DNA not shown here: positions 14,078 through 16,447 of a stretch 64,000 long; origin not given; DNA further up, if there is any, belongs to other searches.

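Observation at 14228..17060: Candidate undescribed two-gene SIR2 defence module carried as cargo of the tRNA-Lys element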

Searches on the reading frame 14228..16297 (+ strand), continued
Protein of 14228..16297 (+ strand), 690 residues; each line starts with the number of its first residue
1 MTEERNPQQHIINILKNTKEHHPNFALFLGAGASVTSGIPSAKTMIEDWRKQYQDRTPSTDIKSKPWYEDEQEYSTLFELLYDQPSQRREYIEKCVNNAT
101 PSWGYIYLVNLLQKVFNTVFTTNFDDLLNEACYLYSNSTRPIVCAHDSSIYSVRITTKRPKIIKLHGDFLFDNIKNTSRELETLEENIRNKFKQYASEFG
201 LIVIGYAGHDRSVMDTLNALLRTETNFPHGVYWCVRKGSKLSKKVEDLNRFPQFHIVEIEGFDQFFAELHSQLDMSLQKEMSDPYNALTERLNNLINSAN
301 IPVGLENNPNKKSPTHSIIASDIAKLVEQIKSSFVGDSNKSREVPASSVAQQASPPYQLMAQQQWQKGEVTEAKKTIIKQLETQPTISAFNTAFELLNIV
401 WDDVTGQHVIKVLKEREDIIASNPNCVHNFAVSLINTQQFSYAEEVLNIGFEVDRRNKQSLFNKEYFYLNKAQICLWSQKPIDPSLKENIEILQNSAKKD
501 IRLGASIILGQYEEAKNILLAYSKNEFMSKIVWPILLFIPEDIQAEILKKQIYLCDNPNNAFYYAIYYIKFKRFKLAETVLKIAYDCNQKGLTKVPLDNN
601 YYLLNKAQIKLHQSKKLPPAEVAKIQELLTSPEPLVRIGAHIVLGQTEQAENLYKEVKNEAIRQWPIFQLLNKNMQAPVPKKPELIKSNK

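Call 25: search_protein_families(library=padloc, proteins=[P0004, P0005, P0021, P0103, P0119, L047:5941-8520:+, L068:5953-8568:+, L029:5971-7569:+, L025:5839-7278:+], max_evalue=1e-10)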
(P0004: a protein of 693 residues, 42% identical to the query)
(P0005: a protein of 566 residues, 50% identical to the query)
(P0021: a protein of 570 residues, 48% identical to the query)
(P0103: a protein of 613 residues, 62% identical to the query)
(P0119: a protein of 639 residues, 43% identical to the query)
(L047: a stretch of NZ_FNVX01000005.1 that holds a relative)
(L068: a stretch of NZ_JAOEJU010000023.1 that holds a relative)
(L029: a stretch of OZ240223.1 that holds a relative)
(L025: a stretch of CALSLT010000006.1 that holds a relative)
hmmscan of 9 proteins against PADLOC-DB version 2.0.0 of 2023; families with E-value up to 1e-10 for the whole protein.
P0004 (693 aa): 8 families
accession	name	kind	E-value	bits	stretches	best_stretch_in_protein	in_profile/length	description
PDLC02419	Aga_SIR2-PNTD1-PNTD2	-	7.5e-68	227.6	1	76-300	73-301/558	Class I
PDLC02401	Aga_SIR2-PNTD1-PNTD2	-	1.4e-57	193.7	1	76-297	46-271/524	Class I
PDLC02420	Aga_SIR2-PNTD1-PNTD2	-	2.6e-56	189.5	1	26-293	17-308/1010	Class I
PDLC02384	pAgo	-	5.5e-49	165.2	1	16-422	10-431/1030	-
PDLC02402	Aga_SIR2-PNTD1-PNTD2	-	4.2e-40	135.6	1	24-278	9-288/876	Class I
PDLC05061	PDC-S65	-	2.4e-34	117.6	1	9-281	11-291/592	-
PDLC05060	PDC-S65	-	4.2e-20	70.1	1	92-291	10-209/503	-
PDLC02418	Aga_SIR2-Kinase-PNTD1-PNTD2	-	6.2e-15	52.4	1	164-274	27-142/756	Class I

P0005 (566 aa): 8 families
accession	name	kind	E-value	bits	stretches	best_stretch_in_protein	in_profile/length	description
PDLC02419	Aga_SIR2-PNTD1-PNTD2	-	3.7e-69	231.9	1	23-289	4-289/558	Class I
PDLC02420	Aga_SIR2-PNTD1-PNTD2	-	8.4e-57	191.1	1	26-291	20-301/1010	Class I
PDLC02401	Aga_SIR2-PNTD1-PNTD2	-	1e-56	190.8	1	72-284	41-259/524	Class I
PDLC02384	pAgo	-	2.1e-47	160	1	23-277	18-290/1030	-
PDLC02402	Aga_SIR2-PNTD1-PNTD2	-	1.5e-38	130.5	1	23-279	11-288/876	Class I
PDLC05061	PDC-S65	-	2.7e-31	107.5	1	23-281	29-290/592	-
PDLC05060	PDC-S65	-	8.6e-19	65.8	1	107-283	30-200/503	-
PDLC02418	Aga_SIR2-Kinase-PNTD1-PNTD2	-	1.7e-14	51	1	166-275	28-142/756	Class I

P0021 (570 aa): 8 families
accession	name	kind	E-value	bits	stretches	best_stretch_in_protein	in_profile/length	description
PDLC02419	Aga_SIR2-PNTD1-PNTD2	-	4.2e-64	215.2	1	21-317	5-315/558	Class I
PDLC02420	Aga_SIR2-PNTD1-PNTD2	-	2.1e-57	193.1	1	23-277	20-291/1010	Class I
PDLC02401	Aga_SIR2-PNTD1-PNTD2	-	1.8e-52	176.8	1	75-282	46-259/524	Class I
PDLC02384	pAgo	-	1.8e-45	153.6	1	20-278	18-293/1030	-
PDLC02402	Aga_SIR2-PNTD1-PNTD2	-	2.8e-42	142.8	1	14-342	5-354/876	Class I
PDLC05061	PDC-S65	-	1.4e-32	111.7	1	19-343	28-354/592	-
PDLC05060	PDC-S65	-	2.1e-19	67.8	1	84-338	3-257/503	-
PDLC02418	Aga_SIR2-Kinase-PNTD1-PNTD2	-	2.4e-13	47.2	1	164-348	28-218/756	Class I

P0103 (613 aa): 8 families
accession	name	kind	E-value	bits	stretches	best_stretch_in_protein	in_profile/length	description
PDLC02419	Aga_SIR2-PNTD1-PNTD2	-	2.2e-65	219.5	1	71-287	72-289/558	Class I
PDLC02420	Aga_SIR2-PNTD1-PNTD2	-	8.1e-57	191.1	1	24-284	20-298/1010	Class I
PDLC02401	Aga_SIR2-PNTD1-PNTD2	-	4.4e-54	182.1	1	71-288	45-263/524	Class I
PDLC02384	pAgo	-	3.3e-47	159.4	1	19-299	16-311/1030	-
PDLC02402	Aga_SIR2-PNTD1-PNTD2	-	4.2e-41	139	1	19-290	9-301/876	Class I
PDLC05061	PDC-S65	-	7.9e-29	99.4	1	23-283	31-294/592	-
PDLC02418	Aga_SIR2-Kinase-PNTD1-PNTD2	-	4.1e-18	62.9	1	161-284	28-154/756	Class I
PDLC05060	PDC-S65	-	2.5e-16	57.7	1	81-290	3-209/503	-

P0119 (639 aa): 8 families
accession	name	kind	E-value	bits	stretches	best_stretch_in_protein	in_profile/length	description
PDLC02419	Aga_SIR2-PNTD1-PNTD2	-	1.7e-67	226.4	1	68-279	73-288/558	Class I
PDLC02420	Aga_SIR2-PNTD1-PNTD2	-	1e-57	194.1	1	21-272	19-293/1010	Class I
PDLC02401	Aga_SIR2-PNTD1-PNTD2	-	2.3e-55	186.4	1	67-271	45-255/524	Class I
PDLC02384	pAgo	-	6e-47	158.5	1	18-506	17-511/1030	-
PDLC02402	Aga_SIR2-PNTD1-PNTD2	-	3.2e-42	142.7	1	15-337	7-356/876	Class I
PDLC05061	PDC-S65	-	1.1e-30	105.5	1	22-324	32-343/592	-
PDLC02418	Aga_SIR2-Kinase-PNTD1-PNTD2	-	4.5e-14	49.6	1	157-267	28-143/756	Class I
PDLC05060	PDC-S65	-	7.6e-14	49.5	1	77-208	3-139/503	-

L047:5941-8520:+ (860 aa): 8 families
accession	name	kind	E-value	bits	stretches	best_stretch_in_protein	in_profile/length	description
PDLC02420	Aga_SIR2-PNTD1-PNTD2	-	1.3e-59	200.4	1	32-323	18-320/1010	Class I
PDLC02419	Aga_SIR2-PNTD1-PNTD2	-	6.8e-59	198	1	33-308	6-297/558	Class I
PDLC02384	pAgo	-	6.1e-48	161.8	1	19-298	8-299/1030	-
PDLC02401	Aga_SIR2-PNTD1-PNTD2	-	4.9e-45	152.3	1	70-310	25-272/524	Class I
PDLC02402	Aga_SIR2-PNTD1-PNTD2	-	3.4e-37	126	1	30-297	10-294/876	Class I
PDLC05061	PDC-S65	-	1.2e-28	98.7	1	34-338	32-332/592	-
PDLC05060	PDC-S65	-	2e-14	51.4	1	112-317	21-219/503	-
PDLC02418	Aga_SIR2-Kinase-PNTD1-PNTD2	-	1e-12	45.1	1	177-288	27-143/756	Class I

L068:5953-8568:+ (872 aa): 7 families
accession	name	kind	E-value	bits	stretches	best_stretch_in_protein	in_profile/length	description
PDLC02420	Aga_SIR2-PNTD1-PNTD2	-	2.2e-60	203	1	38-322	17-313/1010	Class I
PDLC02419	Aga_SIR2-PNTD1-PNTD2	-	4e-60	202.1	1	39-324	5-302/558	Class I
PDLC02401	Aga_SIR2-PNTD1-PNTD2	-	3.1e-47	159.5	1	85-319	32-272/524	Class I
PDLC02384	pAgo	-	1.3e-44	150.7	1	26-319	9-309/1030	-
PDLC02402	Aga_SIR2-PNTD1-PNTD2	-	2.4e-35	119.9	1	44-306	17-294/876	Class I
PDLC05061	PDC-S65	-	5.6e-28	96.6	1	36-356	27-346/592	-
PDLC05060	PDC-S65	-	5e-13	46.8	1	122-237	21-138/503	-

L029:5971-7569:+ (533 aa): 8 families
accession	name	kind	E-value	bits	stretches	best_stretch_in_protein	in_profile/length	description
PDLC02419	Aga_SIR2-PNTD1-PNTD2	-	5.8e-66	221.4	1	25-316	6-315/558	Class I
PDLC02420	Aga_SIR2-PNTD1-PNTD2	-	1.7e-57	193.4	1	26-284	20-296/1010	Class I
PDLC02401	Aga_SIR2-PNTD1-PNTD2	-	9.5e-54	181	1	73-315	42-287/524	Class I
PDLC02384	pAgo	-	6.2e-47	158.4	1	20-278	16-291/1030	-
PDLC02402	Aga_SIR2-PNTD1-PNTD2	-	2.8e-39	132.9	1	23-294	11-303/876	Class I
PDLC05061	PDC-S65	-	6.6e-36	122.7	1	25-333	31-345/592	-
PDLC05060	PDC-S65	-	1.2e-18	65.4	1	98-330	19-250/503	-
PDLC02418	Aga_SIR2-Kinase-PNTD1-PNTD2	-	2.7e-13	47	1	165-291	27-159/756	Class I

L025:5839-7278:+ (480 aa): 8 families
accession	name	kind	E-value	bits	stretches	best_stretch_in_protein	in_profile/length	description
PDLC02419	Aga_SIR2-PNTD1-PNTD2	-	8.4e-65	217.5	1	76-332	5-281/558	Class I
PDLC02420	Aga_SIR2-PNTD1-PNTD2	-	1.3e-58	197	1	78-333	20-292/1010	Class I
PDLC02401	Aga_SIR2-PNTD1-PNTD2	-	3.1e-54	182.7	1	129-333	45-255/524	Class I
PDLC02384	pAgo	-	8.3e-46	154.7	1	66-333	11-293/1030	-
PDLC02402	Aga_SIR2-PNTD1-PNTD2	-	3.5e-40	135.9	1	72-329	8-284/876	Class I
PDLC05061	PDC-S65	-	2.5e-36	124.1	1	77-334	31-290/592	-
PDLC05060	PDC-S65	-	5.9e-21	72.9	1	139-334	3-198/503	-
PDLC02418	Aga_SIR2-Kinase-PNTD1-PNTD2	-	8.7e-16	55.2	1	219-328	28-142/756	Class I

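Call 45: search_protein_families(library=padloc, alignment_id=A4, max_evalue=1e-10)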
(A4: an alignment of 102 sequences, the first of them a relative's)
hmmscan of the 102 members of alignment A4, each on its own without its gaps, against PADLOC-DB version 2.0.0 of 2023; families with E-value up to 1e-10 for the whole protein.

A. member 1, L015:226-1128:- (301 aa): 0 families

B. families by the number of members that match (of 102 scanned): 103 families (the first 25 are shown)
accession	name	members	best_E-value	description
PDLC04134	mad2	3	5.8e-20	mads_2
PDLC04135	mad3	2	4.6e-32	mads_3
PDLC03622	REase_MTase_IIG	2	3.9e-22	Type IIG restriction enzyme-methyltransferase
PDLC03613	REase_MTase_IIG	2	5.3e-17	Type IIG restriction enzyme-methyltransferase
PDLC03105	Specificity_I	1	4.4e-98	Type I specificity subunit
PDLC03072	Specificity_I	1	1.9e-86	Type I specificity subunit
PDLC03073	Specificity_I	1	1.2e-72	Type I specificity subunit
PDLC03090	Specificity_I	1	1.1e-69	Type I specificity subunit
PDLC03609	REase_MTase_IIG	1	1.2e-63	Type IIG restriction enzyme-methyltransferase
PDLC03162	Specificity_I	1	7.7e-52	Type I specificity subunit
PDLC03191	Specificity_I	1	7.2e-45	Type I specificity subunit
PDLC03629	REase_MTase_IIG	1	1.8e-41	Type IIG restriction enzyme-methyltransferase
PDLC03142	Specificity_I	1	1.5e-39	Type I specificity subunit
PDLC03147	Specificity_I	1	2.9e-38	Type I specificity subunit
PDLC03188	Specificity_I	1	3e-37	Type I specificity subunit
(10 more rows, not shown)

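Call 46: search_protein_families(library=pfam, alignment_id=A4, max_evalue=0.00001)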
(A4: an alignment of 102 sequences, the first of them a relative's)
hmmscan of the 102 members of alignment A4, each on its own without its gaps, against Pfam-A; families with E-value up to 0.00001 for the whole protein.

A. member 1, L015:226-1128:- (301 aa): 1 family
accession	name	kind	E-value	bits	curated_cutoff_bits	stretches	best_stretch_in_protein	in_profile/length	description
PF11276.14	DUF3078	-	1.2e-16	61.3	25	1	45-135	1-92/92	Protein of unknown function (DUF3078)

B. families by the number of members that match (of 102 scanned): 126 families (the first 25 are shown)
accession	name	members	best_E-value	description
PF00266.25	Aminotran_5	3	1.1e-46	Aminotransferase class-V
PF13649.12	Methyltransf_25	3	3.6e-13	Methyltransferase domain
PF13847.12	Methyltransf_31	3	7.4e-12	Methyltransferase domain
PF00873.25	ACR_tran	2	0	AcrB/AcrD/AcrF family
PF02347.22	GDC-P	2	7.2e-124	Glycine cleavage system P-protein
PF01327.26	Pep_deformylase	2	4.9e-52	Polypeptide deformylase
PF17517.7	IgGFc_binding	2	3.3e-40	IgGFc binding protein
PF00005.33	ABC_tran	2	5e-34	ABC transporter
PF00664.28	ABC_membrane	2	1.2e-28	ABC transporter transmembrane region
PF04055.27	Radical_SAM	2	2e-22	Radical SAM superfamily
PF01336.31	tRNA_anti-codon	2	7.3e-12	OB-fold nucleic acid binding domain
PF13183.11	Fer4_8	2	5.8e-09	4Fe-4S dicluster domain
PF12838.12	Fer4_7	2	4.2e-08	4Fe-4S dicluster domain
PF18962.6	Por_Secre_tail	2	2.9e-07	Secretion system C-terminal sorting domain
PF13534.11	Fer4_17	2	5.5e-07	4Fe-4S dicluster domain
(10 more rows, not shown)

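Call 75: search_dna_similar(query=window:14228-16297:+, collection=phages, mode=protein, max_evalue=0.00001, max_rows=15)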
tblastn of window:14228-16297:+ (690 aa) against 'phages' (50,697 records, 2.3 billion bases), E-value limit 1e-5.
Records with a match: 4; places in all: 4; records where one place covers at least 80% of the query: 0.
Best place of each record, by identity: 60-80% 1; <60% 3.
By first word of the organism name: Vibrio 2; Haloferax 1; Bacteriophage 1.
By host as written in the record: Vibrio cyclitrophicus 10N.286.55.B4 1; Vibrio cyclitrophicus 10N.286.45.B12 1; Haloferax gibbonsii Ma2.38 1; - 1.
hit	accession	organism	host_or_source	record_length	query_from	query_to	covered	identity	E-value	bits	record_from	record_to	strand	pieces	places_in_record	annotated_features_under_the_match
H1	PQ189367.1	Vibrio phage 10N.286.55.B4_PE002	Vibrio cyclitrophicus 10N.286.55.B4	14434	1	543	79%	41.7%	5e-129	427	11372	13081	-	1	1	hypothetical protein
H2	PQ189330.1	Vibrio phage 10N.286.45.B12_PE001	Vibrio cyclitrophicus 10N.286.45.B12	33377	1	343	50%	61.6%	6e-136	447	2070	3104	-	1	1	hypothetical protein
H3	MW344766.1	Haloferax virus Halfgib1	Haloferax gibbonsii Ma2.38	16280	11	274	38%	33.6%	3e-41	168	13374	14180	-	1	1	tetratricopeptide repeat protein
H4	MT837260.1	Bacteriophage sp.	human fecal samples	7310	24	342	46%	27.5%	3e-18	96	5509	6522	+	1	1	record has no annotation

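Call 76: search_dna_similar(query=window:14228-16297:+, collection=plasmids, mode=protein, max_evalue=0.00001, max_rows=25)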
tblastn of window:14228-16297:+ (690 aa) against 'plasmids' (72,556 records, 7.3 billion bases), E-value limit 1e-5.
Records with a match: 50; places in all: 51; records where one place covers at least 80% of the query: 0.
Best place of each record, by identity: <60% 50.
By first word of the organism name: Bacillus 8; Halobacterium 8; Streptomyces 5; Rhizobium 2; Gordonia 2; Bradyrhizobium 2; Cupriavidus 2; Pantoea 1; Mesorhizobium 1; Photobacterium 1; and 18 more.
By predicted mobility (MOB-suite, as given by PLSDB): non-mobilizable 27; conjugative 15; mobilizable 8.
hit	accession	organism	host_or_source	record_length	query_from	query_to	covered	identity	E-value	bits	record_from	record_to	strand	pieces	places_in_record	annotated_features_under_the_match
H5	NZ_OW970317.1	Pantoea agglomerans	Olive knot caused by Pseudomonas ...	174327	1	270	39%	45.6%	7e-73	265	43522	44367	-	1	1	SIR2 family protein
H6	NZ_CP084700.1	Rhizobium ruizarguesonis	Pisum sativum L.,Cell culture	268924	22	344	47%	30.6%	4e-35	150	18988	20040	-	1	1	SIR2 family protein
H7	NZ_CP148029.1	Gordonia hongkongensis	cell culture,Styx glacier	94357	25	462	63%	21.3%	3e-8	65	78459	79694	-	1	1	SIR2 family protein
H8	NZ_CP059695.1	Gordonia rubripertincta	Cell culture,soil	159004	25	462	63%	21.3%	3e-8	65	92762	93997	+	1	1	SIR2 family protein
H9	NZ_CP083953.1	Mesorhizobium sp. B2-1-8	cell culture,soil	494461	23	301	40%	28.0%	2e-16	92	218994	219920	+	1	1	SIR2 family protein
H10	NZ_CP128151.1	Bacillus albus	bacterial isolate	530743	9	295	42%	26.9%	3e-16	91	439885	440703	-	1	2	hypothetical protein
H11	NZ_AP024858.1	Photobacterium toruni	-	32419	25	297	40%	28.1%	2e-15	89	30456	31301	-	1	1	tetratricopeptide repeat protein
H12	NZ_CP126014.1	Bradyrhizobium japonicum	Glycine max,soybean,root nodule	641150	25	269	36%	31.3%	3e-28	129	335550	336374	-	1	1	SIR2 family protein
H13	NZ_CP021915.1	Sagittula sp. P11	cell culture,sulfidic waters (60 m) ...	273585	28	269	35%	30.2%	3e-26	123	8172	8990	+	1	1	SIR2 family protein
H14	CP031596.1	Paracoccaceae bacterium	Isolate culture,marine surface water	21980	28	269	35%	30.2%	4e-26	122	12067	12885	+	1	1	hypothetical protein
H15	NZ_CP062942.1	Massilia litorea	Whole organism,Beach sand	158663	25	274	36%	28.8%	9e-14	83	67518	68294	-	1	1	SIR2 family protein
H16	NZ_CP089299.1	Methylobacterium currus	Solanum lycopersicum,single cell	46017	23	234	31%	33.6%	3e-22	110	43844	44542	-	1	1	SIR2 family protein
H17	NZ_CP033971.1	Cupriavidus pauculus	Homo sapiens,clinical isolate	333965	13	284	39%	26.0%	2e-12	79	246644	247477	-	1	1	SIR2 family protein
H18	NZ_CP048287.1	Paenibacillus rhizovicinus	cell culture,rhizosphere soil of tomato ...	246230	4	274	39%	26.0%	9e-10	70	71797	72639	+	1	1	SIR2 family protein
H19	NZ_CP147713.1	Bradyrhizobium septentrionale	Glycine max,cell culture,Root nodule ...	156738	25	284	38%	26.8%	7e-11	74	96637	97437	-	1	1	SIR2 family protein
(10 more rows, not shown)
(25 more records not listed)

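Call 77: get_annotated_region(hit=H1, flank=12000)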
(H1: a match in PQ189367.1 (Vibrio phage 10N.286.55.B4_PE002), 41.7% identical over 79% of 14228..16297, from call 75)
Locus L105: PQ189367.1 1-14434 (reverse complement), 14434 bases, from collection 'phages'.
description: Vibrio phage 10N.286.55.B4_PE002, complete genome.
organism: Vibrio phage 10N.286.55.B4_PE002 (NCBI taxid 3385347)
taxonomy: Viruses; Varidnaviria; Bamfordvirae; Preplasmiviricota; Tectiliviricetes; Vinavirales
host: Vibrio cyclitrophicus 10N.286.55.B4; source: seawater; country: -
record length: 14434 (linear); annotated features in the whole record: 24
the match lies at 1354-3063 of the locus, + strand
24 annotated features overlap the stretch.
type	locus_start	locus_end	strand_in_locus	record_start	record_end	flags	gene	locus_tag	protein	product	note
CDS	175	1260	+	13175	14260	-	-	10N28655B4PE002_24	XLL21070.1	hypothetical protein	Y1572_HAEIN_Putative_integrase/recombinase_HI_1572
CDS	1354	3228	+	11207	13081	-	-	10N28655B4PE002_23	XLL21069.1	hypothetical protein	pAgo__SIR2APAZ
CDS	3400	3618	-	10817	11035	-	-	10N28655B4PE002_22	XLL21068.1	hypothetical protein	gp89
CDS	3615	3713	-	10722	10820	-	-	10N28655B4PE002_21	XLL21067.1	hypothetical protein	-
CDS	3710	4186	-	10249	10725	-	-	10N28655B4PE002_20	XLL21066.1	hypothetical protein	head_protein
CDS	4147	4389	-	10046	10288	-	-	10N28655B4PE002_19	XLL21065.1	hypothetical protein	tail_fiber_protein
CDS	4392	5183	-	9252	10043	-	-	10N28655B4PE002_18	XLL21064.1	hypothetical protein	-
CDS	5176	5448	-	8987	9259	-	-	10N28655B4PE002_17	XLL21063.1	hypothetical protein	-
CDS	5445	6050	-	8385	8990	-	-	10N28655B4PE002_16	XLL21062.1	hypothetical protein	-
CDS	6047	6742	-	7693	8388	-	-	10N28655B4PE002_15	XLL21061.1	hypothetical protein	GPJ_BPPM2_Uncharacterized_protein_Gp-j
CDS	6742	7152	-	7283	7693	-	-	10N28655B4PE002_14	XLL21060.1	hypothetical protein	-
CDS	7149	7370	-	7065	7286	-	-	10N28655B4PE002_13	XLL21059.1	hypothetical protein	-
CDS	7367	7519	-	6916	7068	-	-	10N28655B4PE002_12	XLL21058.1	hypothetical protein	-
CDS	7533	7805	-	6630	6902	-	-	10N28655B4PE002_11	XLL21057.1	hypothetical protein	TMhelix_containing_protein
CDS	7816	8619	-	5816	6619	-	-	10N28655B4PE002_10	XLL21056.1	hypothetical protein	CAPSD_BPPM2_Major_capsid_protein_P2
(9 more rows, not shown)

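Call 78: get_annotated_region(hit=H2, flank=7000)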
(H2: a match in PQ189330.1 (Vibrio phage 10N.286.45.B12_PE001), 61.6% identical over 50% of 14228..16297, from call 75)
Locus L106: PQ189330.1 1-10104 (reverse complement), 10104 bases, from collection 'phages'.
description: Vibrio phage 10N.286.45.B12_PE001, complete genome.
organism: Vibrio phage 10N.286.45.B12_PE001 (NCBI taxid 3385310)
taxonomy: Viruses; Duplodnaviria; Heunggongvirae; Uroviricota; Caudoviricetes
host: Vibrio cyclitrophicus 10N.286.45.B12; source: seawater; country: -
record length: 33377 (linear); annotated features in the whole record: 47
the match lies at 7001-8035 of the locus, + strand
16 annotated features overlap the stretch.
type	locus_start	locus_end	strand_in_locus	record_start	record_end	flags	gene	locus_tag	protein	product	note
CDS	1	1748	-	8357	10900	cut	-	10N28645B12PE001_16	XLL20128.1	hypothetical protein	VPA_BPP2_Replication_gene_A_protein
CDS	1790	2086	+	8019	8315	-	-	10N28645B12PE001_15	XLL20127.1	hypothetical protein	-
CDS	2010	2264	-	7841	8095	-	-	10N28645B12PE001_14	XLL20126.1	hypothetical protein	-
CDS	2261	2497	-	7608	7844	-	-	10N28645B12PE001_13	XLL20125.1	hypothetical protein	-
CDS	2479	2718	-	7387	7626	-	-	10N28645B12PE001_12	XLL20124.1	hypothetical protein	-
CDS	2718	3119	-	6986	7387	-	-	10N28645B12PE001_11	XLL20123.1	hypothetical protein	-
CDS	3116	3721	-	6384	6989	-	-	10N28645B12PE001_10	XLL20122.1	hypothetical protein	EXOD_BPT4_Exodeoxyribonuclease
CDS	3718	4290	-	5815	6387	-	-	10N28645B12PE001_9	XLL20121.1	hypothetical protein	-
CDS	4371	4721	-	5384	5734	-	-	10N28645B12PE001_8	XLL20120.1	hypothetical protein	-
CDS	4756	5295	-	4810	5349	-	-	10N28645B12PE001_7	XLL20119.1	hypothetical protein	YR7B_ECOLX_Protein_ORFb_in_retron_Ec67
CDS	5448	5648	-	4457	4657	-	-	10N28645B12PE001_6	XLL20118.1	hypothetical protein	VAPL_BP186_Protein_apl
CDS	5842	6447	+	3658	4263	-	-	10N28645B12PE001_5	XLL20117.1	hypothetical protein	Bacteriophage_CI_repressor_C-terminal_domain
CDS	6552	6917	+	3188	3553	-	-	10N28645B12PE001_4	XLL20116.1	hypothetical protein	PH_domain-containing_protein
CDS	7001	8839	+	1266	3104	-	-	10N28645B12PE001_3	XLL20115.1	hypothetical protein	SIR2-like_domain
CDS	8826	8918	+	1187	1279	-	-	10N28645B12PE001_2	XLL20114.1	hypothetical protein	-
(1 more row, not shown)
